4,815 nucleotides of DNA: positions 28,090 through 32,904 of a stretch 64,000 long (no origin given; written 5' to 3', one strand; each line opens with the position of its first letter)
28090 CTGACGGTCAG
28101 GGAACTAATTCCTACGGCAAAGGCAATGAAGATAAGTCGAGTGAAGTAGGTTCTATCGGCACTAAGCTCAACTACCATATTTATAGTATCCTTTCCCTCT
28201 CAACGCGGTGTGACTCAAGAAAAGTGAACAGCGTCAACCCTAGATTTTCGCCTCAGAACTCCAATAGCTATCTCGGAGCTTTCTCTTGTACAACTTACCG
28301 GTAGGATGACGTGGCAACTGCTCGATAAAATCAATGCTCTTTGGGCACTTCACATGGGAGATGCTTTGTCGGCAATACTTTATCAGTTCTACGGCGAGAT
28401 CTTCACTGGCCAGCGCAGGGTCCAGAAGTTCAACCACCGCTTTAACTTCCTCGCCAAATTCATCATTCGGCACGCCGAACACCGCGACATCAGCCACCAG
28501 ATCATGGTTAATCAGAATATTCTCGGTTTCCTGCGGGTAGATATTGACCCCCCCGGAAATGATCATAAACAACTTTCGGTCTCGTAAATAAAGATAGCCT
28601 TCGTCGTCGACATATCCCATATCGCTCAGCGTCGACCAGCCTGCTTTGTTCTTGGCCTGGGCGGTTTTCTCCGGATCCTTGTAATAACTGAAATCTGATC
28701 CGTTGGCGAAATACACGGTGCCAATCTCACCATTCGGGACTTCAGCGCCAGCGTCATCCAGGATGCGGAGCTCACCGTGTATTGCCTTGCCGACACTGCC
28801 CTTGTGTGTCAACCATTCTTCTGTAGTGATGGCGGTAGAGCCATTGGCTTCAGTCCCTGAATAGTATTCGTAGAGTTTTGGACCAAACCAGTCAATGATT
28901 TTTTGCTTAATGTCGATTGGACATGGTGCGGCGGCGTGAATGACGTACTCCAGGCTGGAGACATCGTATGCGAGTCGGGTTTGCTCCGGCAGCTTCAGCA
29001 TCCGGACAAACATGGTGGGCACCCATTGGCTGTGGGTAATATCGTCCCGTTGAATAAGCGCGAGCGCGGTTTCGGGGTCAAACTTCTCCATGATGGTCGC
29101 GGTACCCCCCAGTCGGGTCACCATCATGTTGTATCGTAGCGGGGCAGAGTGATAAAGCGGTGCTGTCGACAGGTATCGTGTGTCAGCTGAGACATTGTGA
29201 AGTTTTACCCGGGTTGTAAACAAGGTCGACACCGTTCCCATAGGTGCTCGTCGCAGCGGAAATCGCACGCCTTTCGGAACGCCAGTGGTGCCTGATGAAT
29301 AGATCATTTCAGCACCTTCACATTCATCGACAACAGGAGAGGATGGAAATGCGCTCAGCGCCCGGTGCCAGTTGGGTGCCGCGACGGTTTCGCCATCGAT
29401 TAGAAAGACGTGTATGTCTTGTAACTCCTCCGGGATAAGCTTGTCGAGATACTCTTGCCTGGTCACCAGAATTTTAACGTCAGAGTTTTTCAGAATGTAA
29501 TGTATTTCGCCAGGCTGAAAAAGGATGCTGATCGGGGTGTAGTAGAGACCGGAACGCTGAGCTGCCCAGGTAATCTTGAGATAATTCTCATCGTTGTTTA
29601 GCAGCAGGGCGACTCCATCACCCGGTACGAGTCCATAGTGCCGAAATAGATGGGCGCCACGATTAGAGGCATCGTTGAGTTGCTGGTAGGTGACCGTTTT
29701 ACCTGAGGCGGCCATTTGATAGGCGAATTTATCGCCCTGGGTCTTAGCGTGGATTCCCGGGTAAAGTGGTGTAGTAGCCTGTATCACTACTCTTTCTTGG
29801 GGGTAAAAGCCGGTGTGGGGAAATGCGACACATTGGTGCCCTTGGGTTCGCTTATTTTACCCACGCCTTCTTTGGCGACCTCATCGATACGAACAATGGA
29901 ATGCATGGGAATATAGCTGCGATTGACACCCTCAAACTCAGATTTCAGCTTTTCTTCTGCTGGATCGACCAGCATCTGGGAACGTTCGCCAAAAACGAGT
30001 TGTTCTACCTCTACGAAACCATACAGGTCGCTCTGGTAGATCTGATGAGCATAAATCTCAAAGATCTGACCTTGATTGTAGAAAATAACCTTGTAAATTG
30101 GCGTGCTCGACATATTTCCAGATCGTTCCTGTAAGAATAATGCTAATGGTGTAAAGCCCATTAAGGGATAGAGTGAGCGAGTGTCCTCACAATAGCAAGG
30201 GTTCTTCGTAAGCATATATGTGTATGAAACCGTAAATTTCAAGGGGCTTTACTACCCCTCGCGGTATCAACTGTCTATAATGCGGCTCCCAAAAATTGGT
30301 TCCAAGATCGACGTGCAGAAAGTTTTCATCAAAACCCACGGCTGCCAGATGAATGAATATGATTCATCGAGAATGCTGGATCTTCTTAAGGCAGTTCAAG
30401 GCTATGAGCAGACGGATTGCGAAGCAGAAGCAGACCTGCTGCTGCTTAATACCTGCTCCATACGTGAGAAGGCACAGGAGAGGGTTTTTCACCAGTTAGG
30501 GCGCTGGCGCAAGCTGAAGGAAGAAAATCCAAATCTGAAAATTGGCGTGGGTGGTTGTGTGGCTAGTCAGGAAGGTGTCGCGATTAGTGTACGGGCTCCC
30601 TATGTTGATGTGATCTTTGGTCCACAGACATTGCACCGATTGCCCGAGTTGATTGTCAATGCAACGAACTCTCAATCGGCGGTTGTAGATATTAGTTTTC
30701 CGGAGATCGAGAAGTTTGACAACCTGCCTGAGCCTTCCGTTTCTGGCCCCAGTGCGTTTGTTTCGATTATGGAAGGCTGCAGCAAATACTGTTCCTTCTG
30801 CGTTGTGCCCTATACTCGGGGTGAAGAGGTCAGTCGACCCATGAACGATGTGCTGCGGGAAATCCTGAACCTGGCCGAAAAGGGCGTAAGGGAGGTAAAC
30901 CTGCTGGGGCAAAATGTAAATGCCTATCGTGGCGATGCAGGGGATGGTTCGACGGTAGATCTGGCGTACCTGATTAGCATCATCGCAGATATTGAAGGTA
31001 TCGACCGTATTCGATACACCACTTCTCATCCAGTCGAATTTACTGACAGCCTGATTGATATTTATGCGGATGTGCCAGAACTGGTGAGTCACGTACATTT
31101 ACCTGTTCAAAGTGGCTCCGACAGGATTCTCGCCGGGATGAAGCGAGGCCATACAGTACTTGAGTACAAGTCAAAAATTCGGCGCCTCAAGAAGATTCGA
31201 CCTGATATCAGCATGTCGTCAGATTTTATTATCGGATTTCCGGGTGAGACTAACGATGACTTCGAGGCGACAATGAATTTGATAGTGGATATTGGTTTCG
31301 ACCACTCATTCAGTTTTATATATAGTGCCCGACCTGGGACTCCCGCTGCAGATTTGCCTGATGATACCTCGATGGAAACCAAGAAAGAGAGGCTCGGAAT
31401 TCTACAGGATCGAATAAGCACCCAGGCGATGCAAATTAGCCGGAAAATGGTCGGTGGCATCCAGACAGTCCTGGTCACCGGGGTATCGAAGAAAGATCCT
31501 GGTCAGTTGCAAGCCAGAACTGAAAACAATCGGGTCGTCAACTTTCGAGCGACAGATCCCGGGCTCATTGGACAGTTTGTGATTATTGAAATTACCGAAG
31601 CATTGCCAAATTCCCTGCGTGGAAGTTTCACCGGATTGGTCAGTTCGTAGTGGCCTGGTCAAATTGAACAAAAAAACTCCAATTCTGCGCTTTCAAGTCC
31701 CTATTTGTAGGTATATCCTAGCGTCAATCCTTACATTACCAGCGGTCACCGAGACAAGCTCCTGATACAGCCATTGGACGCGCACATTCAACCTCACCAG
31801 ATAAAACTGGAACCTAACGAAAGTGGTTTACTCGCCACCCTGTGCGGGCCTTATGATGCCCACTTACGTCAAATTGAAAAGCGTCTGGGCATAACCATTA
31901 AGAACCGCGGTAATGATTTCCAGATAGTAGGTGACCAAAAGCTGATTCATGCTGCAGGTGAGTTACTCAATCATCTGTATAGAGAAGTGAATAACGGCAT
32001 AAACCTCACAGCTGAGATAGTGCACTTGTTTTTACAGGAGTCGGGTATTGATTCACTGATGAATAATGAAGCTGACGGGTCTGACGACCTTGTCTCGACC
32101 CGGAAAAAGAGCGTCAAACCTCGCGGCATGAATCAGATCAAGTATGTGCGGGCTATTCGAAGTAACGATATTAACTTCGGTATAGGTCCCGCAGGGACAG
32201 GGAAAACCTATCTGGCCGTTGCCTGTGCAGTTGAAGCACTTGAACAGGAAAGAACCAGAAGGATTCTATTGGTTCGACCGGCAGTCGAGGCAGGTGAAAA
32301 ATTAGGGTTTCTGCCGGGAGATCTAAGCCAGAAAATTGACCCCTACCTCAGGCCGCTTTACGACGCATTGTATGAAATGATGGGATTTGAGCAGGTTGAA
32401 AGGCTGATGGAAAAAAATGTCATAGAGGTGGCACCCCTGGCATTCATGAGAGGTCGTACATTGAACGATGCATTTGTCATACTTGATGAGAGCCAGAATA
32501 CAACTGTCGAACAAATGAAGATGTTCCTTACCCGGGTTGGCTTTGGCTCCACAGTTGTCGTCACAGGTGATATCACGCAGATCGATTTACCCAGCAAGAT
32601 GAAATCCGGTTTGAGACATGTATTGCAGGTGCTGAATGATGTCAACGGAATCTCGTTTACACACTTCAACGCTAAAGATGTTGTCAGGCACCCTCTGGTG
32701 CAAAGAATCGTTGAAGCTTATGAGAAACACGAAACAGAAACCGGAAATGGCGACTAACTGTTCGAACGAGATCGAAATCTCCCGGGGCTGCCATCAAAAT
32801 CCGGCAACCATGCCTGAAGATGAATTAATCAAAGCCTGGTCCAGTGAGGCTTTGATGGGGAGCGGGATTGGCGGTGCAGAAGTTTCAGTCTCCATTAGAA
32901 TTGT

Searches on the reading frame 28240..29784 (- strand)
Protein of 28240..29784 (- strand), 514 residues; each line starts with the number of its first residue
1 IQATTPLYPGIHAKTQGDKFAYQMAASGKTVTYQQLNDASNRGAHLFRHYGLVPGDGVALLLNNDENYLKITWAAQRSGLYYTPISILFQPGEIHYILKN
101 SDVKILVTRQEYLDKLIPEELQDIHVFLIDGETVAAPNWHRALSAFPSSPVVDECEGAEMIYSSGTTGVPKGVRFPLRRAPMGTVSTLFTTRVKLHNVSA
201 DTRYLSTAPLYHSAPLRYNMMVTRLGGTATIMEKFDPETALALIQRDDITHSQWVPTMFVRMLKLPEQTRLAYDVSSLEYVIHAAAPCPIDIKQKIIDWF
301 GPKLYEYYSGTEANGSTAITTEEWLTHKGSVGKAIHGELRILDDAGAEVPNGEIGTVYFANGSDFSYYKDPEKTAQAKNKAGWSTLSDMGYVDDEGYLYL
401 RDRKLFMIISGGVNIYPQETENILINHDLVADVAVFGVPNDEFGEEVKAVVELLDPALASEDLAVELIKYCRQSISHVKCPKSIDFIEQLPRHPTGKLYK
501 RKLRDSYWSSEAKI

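Call 36: search_protein_families(library=pfam, proteins=[window:28240-29784:-], max_evalue=0.001)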
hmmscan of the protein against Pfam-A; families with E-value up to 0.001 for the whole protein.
window:28240-29784:- (514 aa): 2 families
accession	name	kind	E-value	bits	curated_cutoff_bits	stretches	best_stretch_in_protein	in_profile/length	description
PF00501.34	AMP-binding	-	5.8e-61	206.8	29.9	1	12-361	4-376/384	AMP-binding enzyme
PF13193.12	AMP-binding_C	-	6e-17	62.8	24.5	1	419-497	1-76/76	AMP-binding enzyme C-terminal domain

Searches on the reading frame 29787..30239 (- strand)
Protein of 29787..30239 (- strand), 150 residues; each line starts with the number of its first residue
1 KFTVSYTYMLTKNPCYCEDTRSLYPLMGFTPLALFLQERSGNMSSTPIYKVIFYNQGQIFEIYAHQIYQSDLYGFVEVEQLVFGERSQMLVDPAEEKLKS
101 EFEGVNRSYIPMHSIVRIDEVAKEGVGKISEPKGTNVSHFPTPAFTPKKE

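Call 47: search_protein_families(library=pfam, proteins=[window:29787-30239:-], max_evalue=0.0001)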
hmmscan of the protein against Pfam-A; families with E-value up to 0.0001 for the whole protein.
window:29787-30239:- (150 aa): 1 family
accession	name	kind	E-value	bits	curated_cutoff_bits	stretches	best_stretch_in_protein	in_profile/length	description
PF08850.16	DUF1820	-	3e-43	146.7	27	1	48-141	2-96/97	Domain of unknown function (DUF1820)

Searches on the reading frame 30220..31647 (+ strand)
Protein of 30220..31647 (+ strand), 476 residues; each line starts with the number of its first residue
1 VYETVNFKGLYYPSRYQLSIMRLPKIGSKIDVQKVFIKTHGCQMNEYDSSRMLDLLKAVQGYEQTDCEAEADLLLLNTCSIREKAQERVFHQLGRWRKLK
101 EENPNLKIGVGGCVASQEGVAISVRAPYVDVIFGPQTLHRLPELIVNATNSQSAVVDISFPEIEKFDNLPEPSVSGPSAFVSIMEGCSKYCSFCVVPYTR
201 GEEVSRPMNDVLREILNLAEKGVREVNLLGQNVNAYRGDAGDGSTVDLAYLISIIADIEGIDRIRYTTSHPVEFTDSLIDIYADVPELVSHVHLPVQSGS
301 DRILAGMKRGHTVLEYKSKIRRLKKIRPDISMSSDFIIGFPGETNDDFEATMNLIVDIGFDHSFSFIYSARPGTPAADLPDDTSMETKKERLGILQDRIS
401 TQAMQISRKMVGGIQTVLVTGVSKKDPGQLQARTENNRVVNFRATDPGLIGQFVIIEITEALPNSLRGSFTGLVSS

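Call 47: search_protein_families(library=pfam, proteins=[window:30220-31647:+], max_evalue=0.0001)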
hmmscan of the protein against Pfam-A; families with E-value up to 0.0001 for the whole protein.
window:30220-31647:+ (476 aa): 3 families
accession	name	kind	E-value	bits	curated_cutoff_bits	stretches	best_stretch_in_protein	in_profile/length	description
PF00919.26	UPF0004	-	8.9e-29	99.8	27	1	34-134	1-98/98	Uncharacterized protein family UPF0004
PF04055.27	Radical_SAM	-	2.2e-26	93.4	29.5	1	181-355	1-166/166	Radical SAM superfamily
PF01938.26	TRAM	-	2.2e-17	63.1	21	1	408-470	1-60/61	TRAM domain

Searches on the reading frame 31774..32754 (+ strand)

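Call 47: search_protein_families(library=pfam, proteins=[window:31774-32754:+], max_evalue=0.0001)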
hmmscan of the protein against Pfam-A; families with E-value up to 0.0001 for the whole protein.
window:31774-32754:+ (327 aa): 4 families
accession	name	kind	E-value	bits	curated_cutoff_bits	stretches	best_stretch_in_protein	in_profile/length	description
PF02562.22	PhoH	-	2.5e-98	328.1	27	1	114-317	2-205/205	PhoH-like protein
PF13604.12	AAA_30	-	3.6e-08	33.8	27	1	121-270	6-128/191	AAA domain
PF13245.12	AAA_19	-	4.7e-08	33.7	25.1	1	126-270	6-129/134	AAA domain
PF01695.23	IstB_IS21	-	9.5e-05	22.4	24.1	0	111-159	72-120/238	IstB-like ATP binding protein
